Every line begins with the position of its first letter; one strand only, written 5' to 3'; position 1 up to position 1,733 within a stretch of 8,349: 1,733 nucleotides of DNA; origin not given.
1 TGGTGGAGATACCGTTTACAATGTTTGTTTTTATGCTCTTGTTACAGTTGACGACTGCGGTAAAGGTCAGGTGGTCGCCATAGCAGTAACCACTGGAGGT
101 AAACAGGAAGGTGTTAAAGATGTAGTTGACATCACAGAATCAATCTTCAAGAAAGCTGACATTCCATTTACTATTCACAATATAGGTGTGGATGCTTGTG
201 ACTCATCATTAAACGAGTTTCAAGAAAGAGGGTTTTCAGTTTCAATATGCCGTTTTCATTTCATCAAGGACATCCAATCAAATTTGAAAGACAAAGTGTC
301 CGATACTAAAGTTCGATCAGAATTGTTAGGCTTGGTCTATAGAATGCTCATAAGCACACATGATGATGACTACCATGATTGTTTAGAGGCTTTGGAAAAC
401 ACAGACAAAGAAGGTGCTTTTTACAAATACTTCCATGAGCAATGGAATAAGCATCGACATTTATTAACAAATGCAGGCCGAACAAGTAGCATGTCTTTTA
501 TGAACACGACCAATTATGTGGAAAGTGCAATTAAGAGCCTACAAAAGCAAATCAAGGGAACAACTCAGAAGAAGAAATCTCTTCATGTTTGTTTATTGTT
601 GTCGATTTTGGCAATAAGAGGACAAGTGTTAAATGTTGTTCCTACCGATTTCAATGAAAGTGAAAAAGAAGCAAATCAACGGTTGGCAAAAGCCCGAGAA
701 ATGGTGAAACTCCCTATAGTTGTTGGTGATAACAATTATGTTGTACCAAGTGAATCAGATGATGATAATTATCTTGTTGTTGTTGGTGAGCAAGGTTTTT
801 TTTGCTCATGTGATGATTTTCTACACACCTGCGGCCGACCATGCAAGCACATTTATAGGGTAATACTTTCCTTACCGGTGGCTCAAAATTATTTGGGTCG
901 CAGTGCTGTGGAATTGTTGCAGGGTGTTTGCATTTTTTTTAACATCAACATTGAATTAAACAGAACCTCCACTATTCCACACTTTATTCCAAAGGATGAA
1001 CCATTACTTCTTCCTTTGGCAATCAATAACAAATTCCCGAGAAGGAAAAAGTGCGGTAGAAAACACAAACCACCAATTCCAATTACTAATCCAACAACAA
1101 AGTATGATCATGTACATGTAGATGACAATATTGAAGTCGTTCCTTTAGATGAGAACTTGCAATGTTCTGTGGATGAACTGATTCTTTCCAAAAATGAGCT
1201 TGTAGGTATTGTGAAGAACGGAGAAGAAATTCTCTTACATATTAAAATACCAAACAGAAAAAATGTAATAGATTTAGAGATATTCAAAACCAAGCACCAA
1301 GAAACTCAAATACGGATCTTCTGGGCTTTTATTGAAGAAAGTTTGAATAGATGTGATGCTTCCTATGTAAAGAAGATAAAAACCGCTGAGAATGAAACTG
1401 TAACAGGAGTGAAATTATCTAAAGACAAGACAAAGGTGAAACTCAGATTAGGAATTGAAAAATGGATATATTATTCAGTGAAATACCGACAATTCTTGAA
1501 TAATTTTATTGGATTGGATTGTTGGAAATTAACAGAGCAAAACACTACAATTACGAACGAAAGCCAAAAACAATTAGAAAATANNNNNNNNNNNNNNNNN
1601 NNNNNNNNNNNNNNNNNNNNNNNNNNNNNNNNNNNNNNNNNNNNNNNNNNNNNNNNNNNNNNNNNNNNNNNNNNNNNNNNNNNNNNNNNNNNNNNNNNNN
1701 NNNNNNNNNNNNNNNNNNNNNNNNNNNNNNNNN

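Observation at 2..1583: MULE transposase with apparently intact catalytic residues, a SWIM finger and an unusually long uncharacterised C-terminal extension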

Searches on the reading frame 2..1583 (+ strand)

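Call 5: search_protein_families(library=pfam, proteins=[window:2-1583:+], max_evalue=1)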
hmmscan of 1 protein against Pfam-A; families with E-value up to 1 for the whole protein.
window:2-1583:+ (527 aa): 2 families
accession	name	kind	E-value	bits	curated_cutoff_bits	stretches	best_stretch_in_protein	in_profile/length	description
PF04434.22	SWIM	-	4e-05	23.5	19.6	1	258-291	2-37/38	SWIM zinc finger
PF10551.15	MULE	-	0.071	14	27.6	1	6-89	13-98/99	MULE transposase domain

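Call 6: find_homologous_proteins(query=window:2-1583:+)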
Query window:2-1583:+ (527 aa): 1 proteins with E <= 0.001 among 7432 candidates.
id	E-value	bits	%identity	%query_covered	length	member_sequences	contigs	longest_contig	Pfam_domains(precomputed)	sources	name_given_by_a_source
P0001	0.0e+0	1053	100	88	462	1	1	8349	-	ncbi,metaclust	ncbi:predicted protein, partial [Naegleria gruberi]|metaclust:status=active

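Call 7: search_solved_structures(query=window:2-1583:+, max_evalue=1)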
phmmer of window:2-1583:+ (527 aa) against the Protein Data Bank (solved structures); distinct sequences matched with E-value up to 1: 3.
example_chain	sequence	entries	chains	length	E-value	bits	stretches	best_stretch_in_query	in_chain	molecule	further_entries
2jvu_A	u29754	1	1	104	0.19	13.4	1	40-100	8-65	DISPERSIN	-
9p40_A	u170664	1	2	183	0.29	12.8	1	220-273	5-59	MEKK1 SWIM and RING Domains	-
6jn2_A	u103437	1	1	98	0.94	11.1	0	129-196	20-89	Protein AF-10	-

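Call 16: search_protein_families(library=ncbifam, proteins=[window:2-1583:+], max_evalue=1)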
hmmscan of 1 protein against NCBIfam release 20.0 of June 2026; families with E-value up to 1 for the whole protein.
window:2-1583:+ (527 aa): 1 family
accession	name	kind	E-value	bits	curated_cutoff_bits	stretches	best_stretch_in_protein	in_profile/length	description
NF033543.2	transpos_IS256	equivalog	0.00036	19.6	150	1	79-202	210-334/338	IS256 family transposase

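Call 17: search_protein_representatives(protein=window:2-1583:+)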
Query: 527 residues. Proteins with E-value up to 0.001 (for the whole library): 36; up to 1e-10: 13; up to 1e-30: 4. The best 36 are listed.
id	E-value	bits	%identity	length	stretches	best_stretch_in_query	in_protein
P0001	0.0e+00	1052.8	100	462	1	17-478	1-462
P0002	3.1e-85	303.0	100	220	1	384-527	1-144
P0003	1.6e-40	155.6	33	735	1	5-361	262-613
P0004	2.4e-34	135.1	33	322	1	58-356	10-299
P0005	1.1e-24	103.3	32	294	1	64-332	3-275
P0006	8.6e-19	83.8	29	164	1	3-157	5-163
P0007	2.4e-18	82.4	36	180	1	73-231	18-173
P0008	2.9e-18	82.1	34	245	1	160-357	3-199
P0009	8.4e-16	74.0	46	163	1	220-325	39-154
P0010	4.9e-15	71.4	37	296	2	247-364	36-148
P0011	1.6e-11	59.9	26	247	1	61-288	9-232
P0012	4.9e-11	58.3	27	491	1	75-289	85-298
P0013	6.9e-11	57.8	29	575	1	79-360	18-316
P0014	3.7e-09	52.1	34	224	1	245-340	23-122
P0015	2.1e-07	46.3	30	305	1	44-187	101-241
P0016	5.6e-07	44.9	31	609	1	10-286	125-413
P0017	6.5e-07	44.6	26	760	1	78-288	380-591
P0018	7.2e-07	44.5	29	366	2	6-206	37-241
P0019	1.3e-06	43.6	27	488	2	2-189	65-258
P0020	3.5e-06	42.2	26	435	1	9-287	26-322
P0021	4.1e-06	42.0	25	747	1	10-323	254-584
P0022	1.1e-05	40.5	26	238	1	10-199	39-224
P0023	1.3e-05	40.4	22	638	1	9-288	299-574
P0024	1.4e-05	40.3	25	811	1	81-289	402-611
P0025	1.4e-05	40.2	26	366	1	107-287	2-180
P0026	2.1e-05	39.7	28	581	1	10-194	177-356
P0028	5.0e-05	38.4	29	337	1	47-195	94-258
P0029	5.0e-05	38.4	22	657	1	22-239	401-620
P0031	2.4e-04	36.2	30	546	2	78-197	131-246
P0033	5.1e-04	35.1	29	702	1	4-186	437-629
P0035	8.3e-04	34.4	27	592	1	79-301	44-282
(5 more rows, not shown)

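Call 19: search_protein_families(library=pfam, proteins=[P0002, P0003, P0004, P0005, P0012, P0013, P0016, P0017, P0021, P0023], max_evalue=0.01)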
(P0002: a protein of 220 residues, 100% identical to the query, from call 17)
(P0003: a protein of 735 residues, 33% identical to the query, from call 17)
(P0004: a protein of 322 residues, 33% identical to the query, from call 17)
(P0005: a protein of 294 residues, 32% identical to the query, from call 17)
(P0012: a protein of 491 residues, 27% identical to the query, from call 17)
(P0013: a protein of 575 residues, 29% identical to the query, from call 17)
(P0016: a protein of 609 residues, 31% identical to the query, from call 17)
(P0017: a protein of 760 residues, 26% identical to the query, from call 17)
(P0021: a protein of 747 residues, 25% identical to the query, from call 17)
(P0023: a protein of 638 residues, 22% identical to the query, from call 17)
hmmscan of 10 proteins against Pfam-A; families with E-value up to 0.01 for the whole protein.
P0002 (220 aa): 0 families

P0003 (735 aa): 1 family
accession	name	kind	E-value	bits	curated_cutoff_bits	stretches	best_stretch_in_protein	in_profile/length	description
PF10551.15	MULE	-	4.1e-06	27.6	27.6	1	253-346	3-98/99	MULE transposase domain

P0004 (322 aa): 1 family
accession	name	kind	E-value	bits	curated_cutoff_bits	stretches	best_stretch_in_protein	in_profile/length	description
PF04434.22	SWIM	-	2.4e-07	30.6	19.6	1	209-237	1-32/38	SWIM zinc finger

P0005 (294 aa): 1 family
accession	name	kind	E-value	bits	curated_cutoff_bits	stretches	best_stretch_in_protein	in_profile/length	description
PF04434.22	SWIM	-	1.5e-05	24.8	19.6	1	205-227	9-31/38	SWIM zinc finger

P0012 (491 aa): 0 families

P0013 (575 aa): 0 families

P0016 (609 aa): 0 families

P0017 (760 aa): 1 family
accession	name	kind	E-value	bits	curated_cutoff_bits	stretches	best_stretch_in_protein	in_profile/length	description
PF04434.22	SWIM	-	0.0082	16.1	19.6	0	571-592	14-35/38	SWIM zinc finger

P0021 (747 aa): 1 family
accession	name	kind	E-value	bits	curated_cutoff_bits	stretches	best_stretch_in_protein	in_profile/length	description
PF10551.15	MULE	-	0.0026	18.6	27.6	0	251-333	14-98/99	MULE transposase domain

P0023 (638 aa): 2 families
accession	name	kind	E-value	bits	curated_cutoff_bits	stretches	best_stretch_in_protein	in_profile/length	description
PF10551.15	MULE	-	5.6e-08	33.6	27.6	1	291-379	8-98/99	MULE transposase domain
PF21056.3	ZSWIM1-3_RNaseH-like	-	5.6e-06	26.8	27.2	1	269-365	30-120/128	Zinc finger SWIM domain-containing protein 1/3, RNaseH-like domain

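Call 20: find_encoding_contigs(protein=P0002, flank=10000)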
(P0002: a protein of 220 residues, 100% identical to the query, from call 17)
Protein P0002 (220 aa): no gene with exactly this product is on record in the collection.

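Call 21: list_cluster_members(proteins=[P0002, P0003, P0004, P0005, P0006, P0007, P0008, P0009, P0010, P0013])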
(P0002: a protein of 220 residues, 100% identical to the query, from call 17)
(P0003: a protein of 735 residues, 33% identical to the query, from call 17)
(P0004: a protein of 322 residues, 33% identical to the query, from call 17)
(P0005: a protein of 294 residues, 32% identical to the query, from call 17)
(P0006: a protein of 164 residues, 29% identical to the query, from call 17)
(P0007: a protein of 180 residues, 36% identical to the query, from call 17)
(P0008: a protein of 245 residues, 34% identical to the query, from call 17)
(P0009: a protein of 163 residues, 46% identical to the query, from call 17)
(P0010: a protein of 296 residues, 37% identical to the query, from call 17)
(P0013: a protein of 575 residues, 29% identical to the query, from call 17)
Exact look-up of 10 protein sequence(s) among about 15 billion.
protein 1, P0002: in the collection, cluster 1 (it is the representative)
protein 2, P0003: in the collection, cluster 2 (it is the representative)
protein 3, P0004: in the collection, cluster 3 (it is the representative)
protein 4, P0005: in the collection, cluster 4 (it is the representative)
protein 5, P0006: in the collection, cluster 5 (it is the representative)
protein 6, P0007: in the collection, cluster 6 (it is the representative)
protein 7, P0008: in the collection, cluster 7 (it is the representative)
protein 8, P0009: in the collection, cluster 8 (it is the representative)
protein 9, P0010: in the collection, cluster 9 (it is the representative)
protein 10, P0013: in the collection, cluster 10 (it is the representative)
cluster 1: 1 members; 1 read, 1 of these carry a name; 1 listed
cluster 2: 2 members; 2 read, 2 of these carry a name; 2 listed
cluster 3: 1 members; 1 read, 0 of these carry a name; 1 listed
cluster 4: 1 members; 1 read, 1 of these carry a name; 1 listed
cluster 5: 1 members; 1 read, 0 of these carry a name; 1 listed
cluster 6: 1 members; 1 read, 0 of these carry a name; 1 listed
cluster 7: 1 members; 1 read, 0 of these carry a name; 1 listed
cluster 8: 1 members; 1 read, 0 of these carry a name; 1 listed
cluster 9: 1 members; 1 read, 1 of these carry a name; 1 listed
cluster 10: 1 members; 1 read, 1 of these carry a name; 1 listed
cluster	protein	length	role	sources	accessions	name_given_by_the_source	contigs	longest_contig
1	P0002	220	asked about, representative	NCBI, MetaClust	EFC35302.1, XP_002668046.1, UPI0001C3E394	predicted protein, partial [Naegleria gruberi] | status=active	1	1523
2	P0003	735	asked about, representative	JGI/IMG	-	hypothetical protein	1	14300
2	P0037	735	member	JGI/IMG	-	hypothetical protein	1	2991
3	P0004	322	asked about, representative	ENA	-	-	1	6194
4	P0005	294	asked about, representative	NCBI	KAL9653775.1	hypothetical protein ABK040_012836 [Willaertia magna]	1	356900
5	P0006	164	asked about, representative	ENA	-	-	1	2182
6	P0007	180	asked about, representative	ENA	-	-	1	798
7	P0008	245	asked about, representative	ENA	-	-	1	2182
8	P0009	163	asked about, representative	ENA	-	-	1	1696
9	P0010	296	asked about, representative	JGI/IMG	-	hypothetical protein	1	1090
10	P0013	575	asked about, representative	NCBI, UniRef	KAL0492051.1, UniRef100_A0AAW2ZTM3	hypothetical protein AKO1_001058 [Acrasis kona] | SWIM-type domain-containing protein n=1 Tax=Acrasis kona TaxID=1008807 ...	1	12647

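Call 22: find_encoding_contigs(protein=P0003, flank=10000)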
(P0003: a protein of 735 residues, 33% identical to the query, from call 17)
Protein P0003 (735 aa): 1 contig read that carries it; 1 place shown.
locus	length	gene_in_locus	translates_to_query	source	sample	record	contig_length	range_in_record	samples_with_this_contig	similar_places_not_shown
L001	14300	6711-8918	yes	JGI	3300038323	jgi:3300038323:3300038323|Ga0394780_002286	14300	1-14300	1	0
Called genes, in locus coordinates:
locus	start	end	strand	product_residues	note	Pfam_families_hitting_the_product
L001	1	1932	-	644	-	?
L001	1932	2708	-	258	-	-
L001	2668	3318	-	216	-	-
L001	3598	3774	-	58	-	-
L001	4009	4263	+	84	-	-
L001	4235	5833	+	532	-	PF03221:HTH_Tnp_Tc5, PF13358:DDE_3 (faint), PF03184:DDE_1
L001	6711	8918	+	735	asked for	-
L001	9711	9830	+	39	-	-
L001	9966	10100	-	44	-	-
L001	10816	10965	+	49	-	-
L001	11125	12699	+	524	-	-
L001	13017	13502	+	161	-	-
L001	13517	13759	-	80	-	-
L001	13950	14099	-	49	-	-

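Call 23: find_encoding_contigs(protein=P0005, flank=10000)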
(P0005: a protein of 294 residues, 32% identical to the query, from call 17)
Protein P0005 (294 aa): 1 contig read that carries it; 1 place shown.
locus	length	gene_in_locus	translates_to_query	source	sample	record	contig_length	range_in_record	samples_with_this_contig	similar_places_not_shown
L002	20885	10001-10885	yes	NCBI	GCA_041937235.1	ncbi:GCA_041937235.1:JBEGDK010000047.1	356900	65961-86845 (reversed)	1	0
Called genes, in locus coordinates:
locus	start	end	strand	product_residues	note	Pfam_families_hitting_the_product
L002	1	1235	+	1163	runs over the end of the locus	PF23609:Beta-prop_EIPR1, PF23775:Beta-prop_RIG_2nd, PF24796:WDR55, PF24807:WD40_CDC20-Fz, PF24814:WD40_Prp19, PF24817:WD40_WDHD1_1st, PF25172:Beta-prop_WDR3_2nd, PF25173:Beta-prop_WDR3_1st, +30 more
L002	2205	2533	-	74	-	-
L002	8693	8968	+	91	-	-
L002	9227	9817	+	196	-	-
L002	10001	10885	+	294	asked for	PF04434:SWIM (faint)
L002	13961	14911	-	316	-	PF00153:Mito_carr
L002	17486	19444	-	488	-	PF00909:Ammonium_transp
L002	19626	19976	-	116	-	PF07019:EMC6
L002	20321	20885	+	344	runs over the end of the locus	PF00787:PX, PF00615:RGS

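Call 31: find_homologous_proteins(query=A2, max_evalue=0.00001)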
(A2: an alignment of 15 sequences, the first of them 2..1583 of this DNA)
Query A2 (15 sequences) (527 aa, profile of the alignment): 3 proteins with E <= 0.00001 among 8000 candidates.
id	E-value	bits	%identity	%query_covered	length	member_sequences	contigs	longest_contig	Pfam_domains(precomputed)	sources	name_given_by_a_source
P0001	1.1e-132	462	100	88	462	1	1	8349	-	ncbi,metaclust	ncbi:predicted protein, partial [Naegleria gruberi]|metaclust:status=active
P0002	2.2e-34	138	100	27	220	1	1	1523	-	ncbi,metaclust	ncbi:predicted protein, partial [Naegleria gruberi]|metaclust:status=active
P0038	3.3e-7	48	31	25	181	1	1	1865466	PF04434.23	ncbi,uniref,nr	ncbi:hypothetical protein BDA99DRAFT_532409 [Phascolomyces articulosus]|uniref:SWIM-type domain-cont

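Call 32: list_cluster_members(proteins=[P0011, P0012, P0014, P0015, P0016, P0017, P0018, P0019, P0020, P0021])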
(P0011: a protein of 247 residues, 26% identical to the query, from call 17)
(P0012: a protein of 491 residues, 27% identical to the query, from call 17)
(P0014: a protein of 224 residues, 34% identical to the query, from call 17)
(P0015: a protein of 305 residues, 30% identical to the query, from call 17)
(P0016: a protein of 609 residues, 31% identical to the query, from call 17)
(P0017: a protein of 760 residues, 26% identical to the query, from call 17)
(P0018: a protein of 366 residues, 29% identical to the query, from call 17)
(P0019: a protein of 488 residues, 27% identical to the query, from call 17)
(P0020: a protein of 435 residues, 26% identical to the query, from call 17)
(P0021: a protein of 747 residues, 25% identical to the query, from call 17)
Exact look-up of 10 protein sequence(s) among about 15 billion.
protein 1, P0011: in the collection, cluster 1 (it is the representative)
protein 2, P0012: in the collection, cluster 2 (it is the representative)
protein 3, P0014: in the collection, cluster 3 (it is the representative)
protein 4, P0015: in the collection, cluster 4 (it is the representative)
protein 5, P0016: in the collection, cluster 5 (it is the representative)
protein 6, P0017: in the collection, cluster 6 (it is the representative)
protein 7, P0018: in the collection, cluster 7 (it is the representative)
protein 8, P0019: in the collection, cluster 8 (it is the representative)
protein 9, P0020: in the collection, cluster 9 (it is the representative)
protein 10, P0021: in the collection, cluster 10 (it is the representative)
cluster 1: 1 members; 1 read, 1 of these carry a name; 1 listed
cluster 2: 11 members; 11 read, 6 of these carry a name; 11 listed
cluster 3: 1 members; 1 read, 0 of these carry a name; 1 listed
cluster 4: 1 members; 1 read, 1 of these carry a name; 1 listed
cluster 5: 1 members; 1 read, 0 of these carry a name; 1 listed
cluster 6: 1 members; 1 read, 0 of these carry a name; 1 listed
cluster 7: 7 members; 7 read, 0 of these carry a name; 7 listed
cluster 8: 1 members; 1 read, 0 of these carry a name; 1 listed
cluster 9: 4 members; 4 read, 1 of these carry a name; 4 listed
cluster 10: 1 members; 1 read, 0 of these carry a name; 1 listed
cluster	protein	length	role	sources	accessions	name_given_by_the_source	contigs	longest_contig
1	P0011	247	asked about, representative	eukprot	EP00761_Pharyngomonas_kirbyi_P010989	gb/GECH01011013.1/.p1 GENE.gb/GECH01011013.1/~~gb/GECH01011013.1/.p1 ORF type:complete ...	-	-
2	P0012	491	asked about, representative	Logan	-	-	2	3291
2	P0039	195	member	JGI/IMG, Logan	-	hypothetical protein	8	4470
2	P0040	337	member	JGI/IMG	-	hypothetical protein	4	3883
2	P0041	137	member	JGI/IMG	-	hypothetical protein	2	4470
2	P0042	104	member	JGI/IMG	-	hypothetical protein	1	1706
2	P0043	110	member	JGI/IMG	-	hypothetical protein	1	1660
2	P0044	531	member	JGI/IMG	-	hypothetical protein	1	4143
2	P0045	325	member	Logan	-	-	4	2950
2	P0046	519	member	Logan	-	-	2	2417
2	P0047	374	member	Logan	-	-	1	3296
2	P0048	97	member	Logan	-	-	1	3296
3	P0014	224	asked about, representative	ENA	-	-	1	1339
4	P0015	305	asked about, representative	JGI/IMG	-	hypothetical protein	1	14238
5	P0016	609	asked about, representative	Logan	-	-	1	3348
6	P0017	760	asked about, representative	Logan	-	-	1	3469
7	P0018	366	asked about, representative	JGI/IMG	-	-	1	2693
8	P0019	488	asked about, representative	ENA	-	-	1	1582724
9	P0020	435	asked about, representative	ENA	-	-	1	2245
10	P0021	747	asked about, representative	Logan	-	-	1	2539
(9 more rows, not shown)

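Call 33: list_cluster_members(proteins=[P0022, P0023, P0024, P0025, P0026, P0028, P0029, P0031, P0033, P0035])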
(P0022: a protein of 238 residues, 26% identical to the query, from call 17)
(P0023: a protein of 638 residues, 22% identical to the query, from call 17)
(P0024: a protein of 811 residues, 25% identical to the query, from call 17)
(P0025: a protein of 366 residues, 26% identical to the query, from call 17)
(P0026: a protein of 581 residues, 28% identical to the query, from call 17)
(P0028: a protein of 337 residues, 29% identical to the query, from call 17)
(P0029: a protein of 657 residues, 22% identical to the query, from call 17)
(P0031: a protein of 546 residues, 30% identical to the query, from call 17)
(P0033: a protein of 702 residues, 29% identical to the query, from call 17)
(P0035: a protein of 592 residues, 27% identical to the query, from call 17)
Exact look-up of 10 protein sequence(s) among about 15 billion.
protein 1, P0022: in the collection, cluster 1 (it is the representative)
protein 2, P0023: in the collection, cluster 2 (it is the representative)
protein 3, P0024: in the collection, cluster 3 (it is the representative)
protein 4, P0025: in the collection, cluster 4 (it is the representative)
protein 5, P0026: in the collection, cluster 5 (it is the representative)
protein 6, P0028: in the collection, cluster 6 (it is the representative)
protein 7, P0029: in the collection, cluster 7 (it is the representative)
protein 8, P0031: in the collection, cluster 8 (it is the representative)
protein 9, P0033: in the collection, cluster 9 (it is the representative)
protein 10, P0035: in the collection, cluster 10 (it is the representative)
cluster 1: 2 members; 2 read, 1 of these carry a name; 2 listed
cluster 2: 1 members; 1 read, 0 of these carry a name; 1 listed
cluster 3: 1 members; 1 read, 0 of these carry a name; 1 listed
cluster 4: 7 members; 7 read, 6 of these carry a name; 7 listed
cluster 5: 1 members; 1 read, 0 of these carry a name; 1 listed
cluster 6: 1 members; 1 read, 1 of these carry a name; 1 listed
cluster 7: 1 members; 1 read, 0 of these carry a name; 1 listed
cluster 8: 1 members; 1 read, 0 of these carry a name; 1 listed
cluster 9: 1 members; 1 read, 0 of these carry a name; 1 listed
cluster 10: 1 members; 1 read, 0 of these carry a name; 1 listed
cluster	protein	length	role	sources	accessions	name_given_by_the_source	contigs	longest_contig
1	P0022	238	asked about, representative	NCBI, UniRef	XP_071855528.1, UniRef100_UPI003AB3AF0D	uncharacterized protein ZSWIM9-like [Apostichopus japonicus] | uncharacterized protein ZSWIM9-like n=1 Tax=Stichopus japonicus TaxID=307972 ...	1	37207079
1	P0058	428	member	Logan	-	-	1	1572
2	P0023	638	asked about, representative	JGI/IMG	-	-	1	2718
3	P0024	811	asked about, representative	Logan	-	-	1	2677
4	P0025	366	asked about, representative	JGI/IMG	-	hypothetical protein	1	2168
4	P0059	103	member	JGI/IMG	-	hypothetical protein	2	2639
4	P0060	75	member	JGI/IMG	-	hypothetical protein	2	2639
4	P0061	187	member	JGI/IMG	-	hypothetical protein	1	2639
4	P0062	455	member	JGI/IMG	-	hypothetical protein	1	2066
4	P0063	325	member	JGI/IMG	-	hypothetical protein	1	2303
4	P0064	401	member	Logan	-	-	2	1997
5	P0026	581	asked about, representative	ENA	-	-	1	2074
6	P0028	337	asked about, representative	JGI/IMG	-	hypothetical protein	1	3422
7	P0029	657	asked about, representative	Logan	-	-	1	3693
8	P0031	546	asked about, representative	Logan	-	-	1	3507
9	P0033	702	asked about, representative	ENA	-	-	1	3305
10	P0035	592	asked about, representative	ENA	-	-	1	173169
